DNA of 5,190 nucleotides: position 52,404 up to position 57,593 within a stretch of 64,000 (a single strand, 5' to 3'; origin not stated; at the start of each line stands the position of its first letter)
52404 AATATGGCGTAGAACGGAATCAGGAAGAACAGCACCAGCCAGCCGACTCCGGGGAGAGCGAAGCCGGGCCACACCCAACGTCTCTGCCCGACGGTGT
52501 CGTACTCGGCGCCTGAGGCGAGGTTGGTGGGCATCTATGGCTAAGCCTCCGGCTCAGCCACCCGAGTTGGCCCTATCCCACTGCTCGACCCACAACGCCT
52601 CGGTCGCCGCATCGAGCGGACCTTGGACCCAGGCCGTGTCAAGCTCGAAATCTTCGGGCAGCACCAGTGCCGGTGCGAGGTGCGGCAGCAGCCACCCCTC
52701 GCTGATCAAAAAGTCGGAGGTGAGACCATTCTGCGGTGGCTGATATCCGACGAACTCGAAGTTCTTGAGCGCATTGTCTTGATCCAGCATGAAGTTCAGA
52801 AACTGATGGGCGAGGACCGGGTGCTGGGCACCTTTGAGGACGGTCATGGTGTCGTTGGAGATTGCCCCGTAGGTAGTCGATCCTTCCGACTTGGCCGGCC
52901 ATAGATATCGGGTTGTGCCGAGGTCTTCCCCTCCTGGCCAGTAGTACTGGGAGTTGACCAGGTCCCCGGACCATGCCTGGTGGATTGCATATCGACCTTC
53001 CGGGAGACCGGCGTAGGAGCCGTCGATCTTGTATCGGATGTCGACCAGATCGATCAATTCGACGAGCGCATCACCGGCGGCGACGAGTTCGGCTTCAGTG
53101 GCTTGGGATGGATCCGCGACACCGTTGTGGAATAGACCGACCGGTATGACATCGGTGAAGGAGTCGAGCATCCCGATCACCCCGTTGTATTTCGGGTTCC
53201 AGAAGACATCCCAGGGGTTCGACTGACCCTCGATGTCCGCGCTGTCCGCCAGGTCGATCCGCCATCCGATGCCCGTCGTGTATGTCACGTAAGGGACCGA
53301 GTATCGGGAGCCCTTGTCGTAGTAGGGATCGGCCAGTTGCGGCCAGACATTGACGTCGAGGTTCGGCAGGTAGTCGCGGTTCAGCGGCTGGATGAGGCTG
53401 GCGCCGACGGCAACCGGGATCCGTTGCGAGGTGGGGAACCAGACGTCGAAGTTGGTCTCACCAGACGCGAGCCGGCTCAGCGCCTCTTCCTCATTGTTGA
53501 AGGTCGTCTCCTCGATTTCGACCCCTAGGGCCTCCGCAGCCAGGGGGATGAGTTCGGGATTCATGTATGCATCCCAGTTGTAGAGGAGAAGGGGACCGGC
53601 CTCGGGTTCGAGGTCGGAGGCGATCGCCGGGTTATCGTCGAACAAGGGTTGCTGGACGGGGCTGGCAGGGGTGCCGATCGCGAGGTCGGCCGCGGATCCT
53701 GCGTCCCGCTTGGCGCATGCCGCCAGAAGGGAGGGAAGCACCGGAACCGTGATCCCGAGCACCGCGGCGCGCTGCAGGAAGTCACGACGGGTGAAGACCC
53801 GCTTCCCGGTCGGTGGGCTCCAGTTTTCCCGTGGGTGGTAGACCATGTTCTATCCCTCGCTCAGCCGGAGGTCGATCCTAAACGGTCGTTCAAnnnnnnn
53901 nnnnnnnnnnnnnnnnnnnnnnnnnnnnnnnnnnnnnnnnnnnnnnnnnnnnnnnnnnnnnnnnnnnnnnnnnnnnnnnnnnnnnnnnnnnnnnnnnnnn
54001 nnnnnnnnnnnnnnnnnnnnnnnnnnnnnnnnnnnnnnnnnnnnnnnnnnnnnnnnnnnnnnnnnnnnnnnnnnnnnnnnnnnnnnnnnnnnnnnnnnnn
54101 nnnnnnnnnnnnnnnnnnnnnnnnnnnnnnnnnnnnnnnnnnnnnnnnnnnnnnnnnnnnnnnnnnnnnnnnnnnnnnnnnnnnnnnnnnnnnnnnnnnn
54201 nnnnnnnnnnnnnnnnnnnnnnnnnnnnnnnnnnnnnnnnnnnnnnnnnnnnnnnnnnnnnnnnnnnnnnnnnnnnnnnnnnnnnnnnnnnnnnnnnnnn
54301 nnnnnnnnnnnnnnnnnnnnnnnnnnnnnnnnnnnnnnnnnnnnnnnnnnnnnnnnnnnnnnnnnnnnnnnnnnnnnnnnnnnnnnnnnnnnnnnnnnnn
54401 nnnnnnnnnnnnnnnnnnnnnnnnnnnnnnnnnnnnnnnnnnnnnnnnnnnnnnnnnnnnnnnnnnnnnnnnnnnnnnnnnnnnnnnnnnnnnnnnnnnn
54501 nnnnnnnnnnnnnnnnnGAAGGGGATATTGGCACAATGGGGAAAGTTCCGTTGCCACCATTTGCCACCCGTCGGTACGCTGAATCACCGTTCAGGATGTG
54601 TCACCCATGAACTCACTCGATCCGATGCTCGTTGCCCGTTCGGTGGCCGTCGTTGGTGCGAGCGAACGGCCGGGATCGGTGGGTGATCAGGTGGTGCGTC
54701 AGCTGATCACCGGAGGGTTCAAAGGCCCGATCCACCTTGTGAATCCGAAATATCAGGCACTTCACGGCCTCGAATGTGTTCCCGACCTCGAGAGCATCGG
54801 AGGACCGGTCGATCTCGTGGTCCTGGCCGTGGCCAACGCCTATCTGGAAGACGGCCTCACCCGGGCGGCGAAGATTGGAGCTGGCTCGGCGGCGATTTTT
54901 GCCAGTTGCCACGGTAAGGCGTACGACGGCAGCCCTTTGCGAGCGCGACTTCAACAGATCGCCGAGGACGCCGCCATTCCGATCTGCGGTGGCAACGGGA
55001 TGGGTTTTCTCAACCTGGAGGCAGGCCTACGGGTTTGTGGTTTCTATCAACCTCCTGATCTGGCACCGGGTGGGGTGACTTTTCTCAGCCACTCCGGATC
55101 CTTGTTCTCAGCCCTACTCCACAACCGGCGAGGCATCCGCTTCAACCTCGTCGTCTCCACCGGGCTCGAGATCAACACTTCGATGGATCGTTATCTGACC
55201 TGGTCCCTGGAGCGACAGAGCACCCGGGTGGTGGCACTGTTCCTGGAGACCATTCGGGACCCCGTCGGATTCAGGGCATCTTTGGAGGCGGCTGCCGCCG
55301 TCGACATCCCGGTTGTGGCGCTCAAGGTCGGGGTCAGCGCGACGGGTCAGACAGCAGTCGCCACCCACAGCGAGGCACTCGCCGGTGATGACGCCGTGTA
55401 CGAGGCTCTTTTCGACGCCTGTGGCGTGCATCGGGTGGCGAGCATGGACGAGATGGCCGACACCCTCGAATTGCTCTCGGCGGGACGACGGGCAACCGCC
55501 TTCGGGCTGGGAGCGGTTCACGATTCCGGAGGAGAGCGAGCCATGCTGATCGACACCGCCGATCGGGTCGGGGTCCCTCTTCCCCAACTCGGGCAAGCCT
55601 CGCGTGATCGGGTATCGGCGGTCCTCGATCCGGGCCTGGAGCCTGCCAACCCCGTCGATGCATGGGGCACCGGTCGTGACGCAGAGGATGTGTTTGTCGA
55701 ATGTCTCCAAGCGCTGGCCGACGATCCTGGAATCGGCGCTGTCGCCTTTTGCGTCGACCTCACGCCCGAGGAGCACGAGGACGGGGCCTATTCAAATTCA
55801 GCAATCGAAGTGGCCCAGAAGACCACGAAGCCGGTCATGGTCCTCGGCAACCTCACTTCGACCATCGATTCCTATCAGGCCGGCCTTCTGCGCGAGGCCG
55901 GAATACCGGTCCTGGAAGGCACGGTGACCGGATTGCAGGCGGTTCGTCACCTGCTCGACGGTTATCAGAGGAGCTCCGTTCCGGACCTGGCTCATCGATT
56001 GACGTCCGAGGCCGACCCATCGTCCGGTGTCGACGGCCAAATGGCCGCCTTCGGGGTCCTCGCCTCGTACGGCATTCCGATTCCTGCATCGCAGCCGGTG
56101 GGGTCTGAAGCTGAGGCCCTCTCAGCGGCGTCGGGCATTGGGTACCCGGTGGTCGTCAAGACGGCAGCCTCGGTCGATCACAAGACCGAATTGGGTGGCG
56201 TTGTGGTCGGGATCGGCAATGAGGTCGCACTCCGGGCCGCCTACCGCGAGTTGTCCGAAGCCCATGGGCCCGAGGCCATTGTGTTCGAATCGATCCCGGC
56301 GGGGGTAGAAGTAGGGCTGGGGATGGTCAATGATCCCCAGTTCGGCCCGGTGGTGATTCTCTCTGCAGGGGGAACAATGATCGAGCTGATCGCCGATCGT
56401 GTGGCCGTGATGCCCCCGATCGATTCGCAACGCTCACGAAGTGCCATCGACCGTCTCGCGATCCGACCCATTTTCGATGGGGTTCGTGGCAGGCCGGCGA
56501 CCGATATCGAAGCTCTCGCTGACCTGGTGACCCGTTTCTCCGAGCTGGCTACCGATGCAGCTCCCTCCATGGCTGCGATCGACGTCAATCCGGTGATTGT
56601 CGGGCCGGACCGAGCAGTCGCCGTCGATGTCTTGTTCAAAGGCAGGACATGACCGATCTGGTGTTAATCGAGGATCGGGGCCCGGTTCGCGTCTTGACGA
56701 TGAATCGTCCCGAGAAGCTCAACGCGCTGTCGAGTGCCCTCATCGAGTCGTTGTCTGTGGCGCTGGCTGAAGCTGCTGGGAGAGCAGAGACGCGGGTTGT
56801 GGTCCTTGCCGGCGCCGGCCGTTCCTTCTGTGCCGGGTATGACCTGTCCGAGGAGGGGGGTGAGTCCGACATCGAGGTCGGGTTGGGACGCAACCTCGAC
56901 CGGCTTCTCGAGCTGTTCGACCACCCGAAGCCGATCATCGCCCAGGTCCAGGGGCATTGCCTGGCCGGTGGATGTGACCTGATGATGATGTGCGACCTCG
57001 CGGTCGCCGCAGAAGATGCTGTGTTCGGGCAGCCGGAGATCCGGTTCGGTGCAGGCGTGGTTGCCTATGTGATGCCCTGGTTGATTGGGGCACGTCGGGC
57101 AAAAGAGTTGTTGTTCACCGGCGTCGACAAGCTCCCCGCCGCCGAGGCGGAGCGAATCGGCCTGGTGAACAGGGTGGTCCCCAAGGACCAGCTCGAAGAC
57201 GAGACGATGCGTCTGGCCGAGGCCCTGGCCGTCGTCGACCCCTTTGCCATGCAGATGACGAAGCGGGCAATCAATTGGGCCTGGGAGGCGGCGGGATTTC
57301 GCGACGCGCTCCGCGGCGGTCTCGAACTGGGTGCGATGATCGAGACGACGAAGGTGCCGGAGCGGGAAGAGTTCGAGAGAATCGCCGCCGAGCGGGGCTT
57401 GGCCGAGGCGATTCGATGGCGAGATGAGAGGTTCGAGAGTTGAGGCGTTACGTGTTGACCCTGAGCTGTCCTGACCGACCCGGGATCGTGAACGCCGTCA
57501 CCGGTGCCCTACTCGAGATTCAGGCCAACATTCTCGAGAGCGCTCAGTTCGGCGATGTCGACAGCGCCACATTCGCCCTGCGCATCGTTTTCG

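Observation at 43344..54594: A shared 16-bp operator-like motif links four promoters of the catabolic island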

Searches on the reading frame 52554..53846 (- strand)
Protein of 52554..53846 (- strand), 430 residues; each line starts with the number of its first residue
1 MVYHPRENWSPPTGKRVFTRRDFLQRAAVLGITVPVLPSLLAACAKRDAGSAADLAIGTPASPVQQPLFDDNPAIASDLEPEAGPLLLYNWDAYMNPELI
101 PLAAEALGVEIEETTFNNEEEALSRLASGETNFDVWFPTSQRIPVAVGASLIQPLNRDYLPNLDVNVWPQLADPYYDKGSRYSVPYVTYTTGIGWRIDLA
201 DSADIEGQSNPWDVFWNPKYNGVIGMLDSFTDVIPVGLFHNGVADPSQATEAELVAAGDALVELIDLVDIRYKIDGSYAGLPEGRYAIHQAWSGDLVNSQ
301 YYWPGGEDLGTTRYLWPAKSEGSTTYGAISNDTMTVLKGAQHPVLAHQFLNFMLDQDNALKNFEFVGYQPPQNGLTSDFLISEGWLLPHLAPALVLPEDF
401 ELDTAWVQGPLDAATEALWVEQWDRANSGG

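Call 8: search_protein_families(library=pfam, proteins=[window:52554-53846:-])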
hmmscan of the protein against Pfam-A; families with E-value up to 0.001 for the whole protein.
window:52554-53846:- (430 aa): 2 families
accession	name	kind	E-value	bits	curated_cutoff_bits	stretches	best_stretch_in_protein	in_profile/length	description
PF13416.11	SBP_bac_8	-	9.6e-22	78.5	27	1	108-373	11-263/279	Bacterial extracellular solute-binding protein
PF01547.30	SBP_bac_1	-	7.9e-07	29.8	26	1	159-358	85-305/307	Bacterial extracellular solute-binding protein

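Call 24: search_protein_families(library=ncbifam, proteins=[window:52554-53846:-], max_evalue=1e-10)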
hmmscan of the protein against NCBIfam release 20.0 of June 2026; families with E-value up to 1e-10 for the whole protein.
window:52554-53846:- (430 aa): 2 families
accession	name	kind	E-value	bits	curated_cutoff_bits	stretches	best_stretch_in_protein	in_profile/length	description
NF007962.0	PRK10682.1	equivalog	6.2e-18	64.9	636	1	80-362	26-308/370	spermidine/putrescine ABC transporter substrate-binding protein PotF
NF007048.0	PRK09501.1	equivalog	5.7e-15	55.1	582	1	85-372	28-297/348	spermidine/putrescine ABC transporter substrate-binding protein PotD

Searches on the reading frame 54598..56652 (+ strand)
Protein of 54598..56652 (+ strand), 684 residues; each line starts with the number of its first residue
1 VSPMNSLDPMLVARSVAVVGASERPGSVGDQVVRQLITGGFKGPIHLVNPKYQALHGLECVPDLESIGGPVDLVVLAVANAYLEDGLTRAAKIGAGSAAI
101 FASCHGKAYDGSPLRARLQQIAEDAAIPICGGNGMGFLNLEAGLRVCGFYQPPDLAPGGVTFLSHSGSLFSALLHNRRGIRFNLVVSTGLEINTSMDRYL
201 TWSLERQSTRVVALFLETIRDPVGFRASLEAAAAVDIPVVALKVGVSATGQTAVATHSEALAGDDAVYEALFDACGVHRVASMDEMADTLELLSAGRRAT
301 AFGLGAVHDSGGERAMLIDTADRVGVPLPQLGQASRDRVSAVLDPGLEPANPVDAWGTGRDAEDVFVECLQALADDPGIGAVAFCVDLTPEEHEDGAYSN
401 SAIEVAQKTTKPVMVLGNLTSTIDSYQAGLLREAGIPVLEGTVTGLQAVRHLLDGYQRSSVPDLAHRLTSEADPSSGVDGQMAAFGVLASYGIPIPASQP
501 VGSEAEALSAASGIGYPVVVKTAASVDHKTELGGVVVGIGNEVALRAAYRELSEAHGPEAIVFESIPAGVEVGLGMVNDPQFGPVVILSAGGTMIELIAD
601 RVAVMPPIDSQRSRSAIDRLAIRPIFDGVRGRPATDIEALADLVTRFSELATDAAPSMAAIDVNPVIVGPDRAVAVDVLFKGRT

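Call 8: search_protein_families(library=pfam, proteins=[window:54598-56652:+])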
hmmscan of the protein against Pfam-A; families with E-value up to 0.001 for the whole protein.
window:54598-56652:+ (684 aa): 3 families
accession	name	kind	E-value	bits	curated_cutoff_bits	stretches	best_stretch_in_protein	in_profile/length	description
PF13549.11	ATP-grasp_5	-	3.4e-48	164.4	27.6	1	482-679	13-218/221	ATP-grasp domain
PF13607.11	Succ_CoA_lig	-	1.2e-35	122.7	27.4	1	157-293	1-138/138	Succinyl-CoA ligase like flavodoxin domain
PF13380.12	CoA_binding_2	-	1.6e-17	64.4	22.8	1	14-137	1-113/116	CoA binding domain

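Call 24: search_protein_families(library=ncbifam, proteins=[window:54607-56652:+], max_evalue=1e-10)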
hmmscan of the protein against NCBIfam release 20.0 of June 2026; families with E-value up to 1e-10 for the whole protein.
window:54607-56652:+ (681 aa): 4 families
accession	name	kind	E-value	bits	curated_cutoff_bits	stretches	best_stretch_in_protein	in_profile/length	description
NF045494.1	AcCoALig_Archglob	equivalog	6.5e-72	242.9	1200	2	5-450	219-660/665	acetate--CoA ligase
TIGR02717.1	AcCoA-syn-alpha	equivalog_domain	6.9e-72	242.5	567.15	1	7-450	4-444/447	acetate--CoA ligase alpha subunit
NF045492.1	HydPropCoALig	equivalog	2e-71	241.3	1300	2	4-445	248-689/700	3-hydroxypropionate--CoA ligase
NF045493.1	HydDutCoALig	equivalog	2.2e-70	238.1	1300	1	6-665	5-682/698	4-hydroxybutyrate--CoA ligase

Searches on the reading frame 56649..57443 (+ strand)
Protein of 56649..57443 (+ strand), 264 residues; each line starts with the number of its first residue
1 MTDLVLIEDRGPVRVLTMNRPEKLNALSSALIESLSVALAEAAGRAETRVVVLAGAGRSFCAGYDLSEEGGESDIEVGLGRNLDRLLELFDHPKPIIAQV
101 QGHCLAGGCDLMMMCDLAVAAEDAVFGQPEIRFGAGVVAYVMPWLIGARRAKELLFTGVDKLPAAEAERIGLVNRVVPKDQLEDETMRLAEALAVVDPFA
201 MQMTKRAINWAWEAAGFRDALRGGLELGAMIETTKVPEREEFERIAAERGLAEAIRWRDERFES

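Call 8: search_protein_families(library=pfam, proteins=[window:56649-57443:+])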
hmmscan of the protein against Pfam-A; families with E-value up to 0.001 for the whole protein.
window:56649-57443:+ (264 aa): 2 families
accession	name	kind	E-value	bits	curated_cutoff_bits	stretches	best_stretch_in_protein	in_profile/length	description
PF00378.25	ECH_1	-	2e-49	168.7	27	1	13-213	6-210/251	Enoyl-CoA hydratase/isomerase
PF16113.10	ECH_2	-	3.3e-22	79.9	27.2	1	13-192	1-187/335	Enoyl-CoA hydratase/isomerase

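Call 24: search_protein_families(library=ncbifam, proteins=[window:56649-57443:+], max_evalue=1e-10)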
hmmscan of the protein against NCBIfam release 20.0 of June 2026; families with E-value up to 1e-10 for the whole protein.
window:56649-57443:+ (264 aa): 67 families (the best 25 are shown)
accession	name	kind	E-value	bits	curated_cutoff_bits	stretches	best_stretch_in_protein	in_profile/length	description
NF006140.0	PRK08290.1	subfamily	1.3e-62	211.7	280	2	88-255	117-284/292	enoyl-CoA hydratase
NF006128.0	PRK08272.1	subfamily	5.1e-57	193.4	257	2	80-262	119-298/308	crotonase/enoyl-CoA hydratase family protein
NF051848.1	EnCoAHydtEchA19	equivalog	9.5e-52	176.1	400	1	5-213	2-217/258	enoyl-CoA hydratase EchA19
NF004840.0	PRK06190.1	equivalog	1.7e-46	158.9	253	1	2-222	3-226/260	enoyl-CoA hydratase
NF006008.0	PRK08139.1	equivalog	8.9e-45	153.3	313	1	3-208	11-220/266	enoyl-CoA hydratase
NF004517.0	PRK05862.1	equivalog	2.2e-44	151.9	396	1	3-215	4-218/257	enoyl-CoA hydratase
NF004475.0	PRK05809.1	subfamily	3.4e-43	148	394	1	5-211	6-217/260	short-chain-enoyl-CoA hydratase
NF005802.0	PRK07657.1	equivalog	1.4e-42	146.1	363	1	13-230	14-231/260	enoyl-CoA hydratase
NF004634.0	PRK05980.1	equivalog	8.6e-40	136.8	375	1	1-208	1-217/263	crotonase/enoyl-CoA hydratase family protein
NF006699.0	PRK09245.1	subfamily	2.2e-39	135.4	354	1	1-209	1-221/266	crotonase/enoyl-CoA hydratase family protein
NF006100.0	PRK08252.1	subfamily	2.8e-39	135.2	282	1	1-211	1-211/254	crotonase/enoyl-CoA hydratase family protein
NF006007.0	PRK08138.1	subfamily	2.8e-39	135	355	1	10-211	15-218/261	enoyl-CoA hydratase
NF004781.0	PRK06127.1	subfamily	5e-39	134.6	291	1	2-210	10-225/269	enoyl-CoA hydratase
NF006108.0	PRK08259.1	equivalog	1.3e-37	129.7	273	1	2-228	2-229/256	crotonase/enoyl-CoA hydratase family protein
NF007239.0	PRK09674.1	equivalog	1.5e-37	129.4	371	1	4-214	5-217/257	2,3-dehydroadipyl-CoA hydratase PaaF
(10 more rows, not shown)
